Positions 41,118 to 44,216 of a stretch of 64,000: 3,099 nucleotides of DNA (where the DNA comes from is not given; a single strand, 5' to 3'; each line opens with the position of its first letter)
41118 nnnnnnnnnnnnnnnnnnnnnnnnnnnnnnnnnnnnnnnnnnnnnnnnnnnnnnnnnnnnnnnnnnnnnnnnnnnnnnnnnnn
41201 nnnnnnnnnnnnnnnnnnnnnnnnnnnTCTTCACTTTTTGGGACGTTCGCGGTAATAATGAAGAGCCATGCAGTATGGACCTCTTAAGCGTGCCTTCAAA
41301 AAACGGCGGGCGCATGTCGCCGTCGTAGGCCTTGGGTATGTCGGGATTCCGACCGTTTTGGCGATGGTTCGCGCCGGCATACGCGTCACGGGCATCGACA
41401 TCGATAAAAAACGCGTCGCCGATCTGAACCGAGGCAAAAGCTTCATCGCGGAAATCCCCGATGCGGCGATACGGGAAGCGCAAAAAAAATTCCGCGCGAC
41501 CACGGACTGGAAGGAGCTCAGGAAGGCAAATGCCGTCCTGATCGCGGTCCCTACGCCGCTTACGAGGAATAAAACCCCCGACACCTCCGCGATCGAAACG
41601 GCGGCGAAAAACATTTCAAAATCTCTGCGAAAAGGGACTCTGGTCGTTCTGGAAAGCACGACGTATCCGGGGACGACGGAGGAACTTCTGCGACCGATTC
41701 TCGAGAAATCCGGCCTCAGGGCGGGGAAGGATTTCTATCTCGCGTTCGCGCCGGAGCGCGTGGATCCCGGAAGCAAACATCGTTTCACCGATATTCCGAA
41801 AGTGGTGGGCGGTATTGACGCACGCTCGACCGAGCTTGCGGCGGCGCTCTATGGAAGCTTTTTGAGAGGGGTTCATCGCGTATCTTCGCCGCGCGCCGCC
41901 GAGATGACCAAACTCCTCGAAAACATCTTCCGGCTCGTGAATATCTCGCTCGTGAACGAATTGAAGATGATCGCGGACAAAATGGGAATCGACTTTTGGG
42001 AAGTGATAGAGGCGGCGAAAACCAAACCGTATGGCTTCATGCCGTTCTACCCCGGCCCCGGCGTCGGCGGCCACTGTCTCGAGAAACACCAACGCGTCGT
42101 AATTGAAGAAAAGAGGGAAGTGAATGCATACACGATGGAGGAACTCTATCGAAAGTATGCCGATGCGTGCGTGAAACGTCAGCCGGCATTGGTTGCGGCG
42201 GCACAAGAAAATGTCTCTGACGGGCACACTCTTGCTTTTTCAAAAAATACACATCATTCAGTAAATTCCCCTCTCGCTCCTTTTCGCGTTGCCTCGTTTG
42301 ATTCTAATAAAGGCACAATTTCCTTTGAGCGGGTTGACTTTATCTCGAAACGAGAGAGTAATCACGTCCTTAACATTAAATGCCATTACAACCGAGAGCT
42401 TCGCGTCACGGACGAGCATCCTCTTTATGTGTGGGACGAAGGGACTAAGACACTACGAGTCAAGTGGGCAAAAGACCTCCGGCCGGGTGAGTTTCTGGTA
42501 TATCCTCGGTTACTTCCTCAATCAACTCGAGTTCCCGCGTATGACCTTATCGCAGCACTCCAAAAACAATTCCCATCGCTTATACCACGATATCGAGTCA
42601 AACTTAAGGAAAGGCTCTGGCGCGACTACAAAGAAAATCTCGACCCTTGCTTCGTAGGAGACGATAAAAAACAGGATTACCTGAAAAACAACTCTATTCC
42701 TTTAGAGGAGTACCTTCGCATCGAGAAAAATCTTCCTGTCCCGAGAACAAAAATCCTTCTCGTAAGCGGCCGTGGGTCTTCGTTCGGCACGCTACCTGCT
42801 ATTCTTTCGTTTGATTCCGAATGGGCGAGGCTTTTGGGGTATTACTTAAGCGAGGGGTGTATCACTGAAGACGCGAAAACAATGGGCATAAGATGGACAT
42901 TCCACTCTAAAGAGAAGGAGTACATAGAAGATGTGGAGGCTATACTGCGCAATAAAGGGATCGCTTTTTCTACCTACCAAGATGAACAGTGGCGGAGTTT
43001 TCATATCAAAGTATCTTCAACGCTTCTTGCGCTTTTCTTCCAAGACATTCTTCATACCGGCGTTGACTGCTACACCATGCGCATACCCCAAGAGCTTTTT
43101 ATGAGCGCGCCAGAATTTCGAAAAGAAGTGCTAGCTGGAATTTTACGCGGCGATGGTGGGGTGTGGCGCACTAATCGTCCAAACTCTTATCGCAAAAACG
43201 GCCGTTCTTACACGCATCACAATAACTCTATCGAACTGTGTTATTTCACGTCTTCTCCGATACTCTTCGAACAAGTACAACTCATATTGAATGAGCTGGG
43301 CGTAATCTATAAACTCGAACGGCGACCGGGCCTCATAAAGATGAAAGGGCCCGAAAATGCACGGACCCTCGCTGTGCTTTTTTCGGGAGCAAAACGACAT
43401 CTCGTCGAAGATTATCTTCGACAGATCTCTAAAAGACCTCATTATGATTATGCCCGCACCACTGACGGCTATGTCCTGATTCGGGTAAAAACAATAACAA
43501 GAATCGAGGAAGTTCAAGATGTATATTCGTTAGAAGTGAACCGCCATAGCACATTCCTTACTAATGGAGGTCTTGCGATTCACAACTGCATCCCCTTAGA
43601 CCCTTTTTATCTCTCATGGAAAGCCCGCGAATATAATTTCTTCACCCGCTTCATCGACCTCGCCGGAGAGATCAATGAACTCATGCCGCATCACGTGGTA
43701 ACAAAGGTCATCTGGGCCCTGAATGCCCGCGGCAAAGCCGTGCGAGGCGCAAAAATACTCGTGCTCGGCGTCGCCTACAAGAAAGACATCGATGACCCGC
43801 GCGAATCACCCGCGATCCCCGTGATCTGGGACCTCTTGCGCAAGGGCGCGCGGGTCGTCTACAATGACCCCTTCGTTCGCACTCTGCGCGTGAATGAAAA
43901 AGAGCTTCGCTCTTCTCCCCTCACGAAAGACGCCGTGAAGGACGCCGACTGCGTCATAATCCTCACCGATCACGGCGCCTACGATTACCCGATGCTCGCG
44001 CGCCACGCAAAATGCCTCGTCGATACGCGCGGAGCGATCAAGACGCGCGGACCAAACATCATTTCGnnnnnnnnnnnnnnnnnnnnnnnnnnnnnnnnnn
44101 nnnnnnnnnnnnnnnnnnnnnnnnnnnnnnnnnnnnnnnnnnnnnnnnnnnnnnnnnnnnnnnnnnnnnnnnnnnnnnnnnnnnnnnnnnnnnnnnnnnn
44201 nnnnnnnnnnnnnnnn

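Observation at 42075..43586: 504-aa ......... intein inserted exactly at the catalytic cysteine of a WbpA/TviB-type UDP-sugar dehydrogenase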

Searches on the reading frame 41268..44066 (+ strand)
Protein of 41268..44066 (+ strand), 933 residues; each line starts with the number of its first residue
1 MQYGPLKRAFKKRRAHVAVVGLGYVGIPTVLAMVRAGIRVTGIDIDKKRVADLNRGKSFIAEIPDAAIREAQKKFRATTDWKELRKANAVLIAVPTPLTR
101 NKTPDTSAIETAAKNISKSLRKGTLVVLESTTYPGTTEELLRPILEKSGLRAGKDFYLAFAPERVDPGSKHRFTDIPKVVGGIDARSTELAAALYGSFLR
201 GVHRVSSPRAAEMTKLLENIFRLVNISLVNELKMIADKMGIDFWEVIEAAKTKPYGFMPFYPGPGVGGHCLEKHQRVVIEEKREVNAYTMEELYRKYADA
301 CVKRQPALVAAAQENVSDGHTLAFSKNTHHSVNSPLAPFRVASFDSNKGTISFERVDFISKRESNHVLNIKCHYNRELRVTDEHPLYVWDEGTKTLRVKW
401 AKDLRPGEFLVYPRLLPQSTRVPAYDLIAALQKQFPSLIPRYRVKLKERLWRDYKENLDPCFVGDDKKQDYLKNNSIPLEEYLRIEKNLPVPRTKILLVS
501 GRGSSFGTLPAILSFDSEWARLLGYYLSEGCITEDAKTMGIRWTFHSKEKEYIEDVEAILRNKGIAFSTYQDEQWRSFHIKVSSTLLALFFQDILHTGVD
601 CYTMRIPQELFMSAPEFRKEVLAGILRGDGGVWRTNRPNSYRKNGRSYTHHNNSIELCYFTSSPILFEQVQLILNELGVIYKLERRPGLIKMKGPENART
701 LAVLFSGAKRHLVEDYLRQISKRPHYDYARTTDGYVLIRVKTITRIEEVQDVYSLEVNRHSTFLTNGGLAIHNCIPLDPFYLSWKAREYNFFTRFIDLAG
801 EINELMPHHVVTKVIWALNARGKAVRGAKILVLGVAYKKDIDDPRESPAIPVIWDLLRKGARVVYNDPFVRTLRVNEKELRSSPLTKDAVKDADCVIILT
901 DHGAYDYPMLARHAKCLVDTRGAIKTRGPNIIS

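Call 4: search_protein_families(library=pfam, proteins=[window:41268-44066:+], max_evalue=0.1)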
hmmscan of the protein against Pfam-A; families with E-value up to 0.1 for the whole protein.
window:41268-44066:+ (933 aa): 12 families
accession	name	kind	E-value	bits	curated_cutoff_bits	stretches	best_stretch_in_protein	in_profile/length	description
PF03721.20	UDPG_MGDP_dh_N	-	1.6e-43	148.9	27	1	16-189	2-181/187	UDP-glucose/GDP-mannose dehydrogenase family, NAD binding domain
PF00984.24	UDPG_MGDP_dh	-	5.3e-31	107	25.4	2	209-286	1-79/94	UDP-glucose/GDP-mannose dehydrogenase family, central domain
PF03720.21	UDPG_MGDP_dh_C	-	1.2e-22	80.6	30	1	831-925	1-102/103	UDP-glucose/GDP-mannose dehydrogenase family, UDP binding domain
PF14890.11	Intein_splicing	-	2.8e-12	47.1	35.8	1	356-773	38-155/155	Intein splicing domain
PF14528.11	LAGLIDADG_3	-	2.4e-10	41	22.5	1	520-579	5-64/82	LAGLIDADG-like domain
PF03446.21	NAD_binding_2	-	1.9e-06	28.4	21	1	17-144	2-107/161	NAD binding domain of 6-phosphogluconate dehydrogenase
PF02737.24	3HCDH_N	-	0.0045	17.4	22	1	16-95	1-87/180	3-hydroxyacyl-CoA dehydrogenase, NAD binding domain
PF01210.29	NAD_Gly3P_dh_N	-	0.0059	17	23.1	1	17-123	2-105/158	NAD-dependent glycerol-3-phosphate dehydrogenase N-terminus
PF01262.27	AlaDh_PNT_C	-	0.0064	16.4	23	1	13-77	27-79/214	Alanine dehydrogenase/PNT, C-terminal domain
PF00899.27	ThiF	-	0.0065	16.1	28.1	1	13-56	19-63/238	ThiF family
PF02254.24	TrkA_N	-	0.0083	16.9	23.8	0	17-55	1-39/116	TrkA-N domain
PF13241.12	NAD_binding_7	-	0.026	15.5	22.1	0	13-96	6-71/104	Putative NAD(P)-binding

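Call 12: find_encoding_contigs(protein=window:41268-44066:+, flank=10000, max_places=6)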
Protein window:41268-44066:+ (933 aa): no gene with exactly this product is on record in the collection.
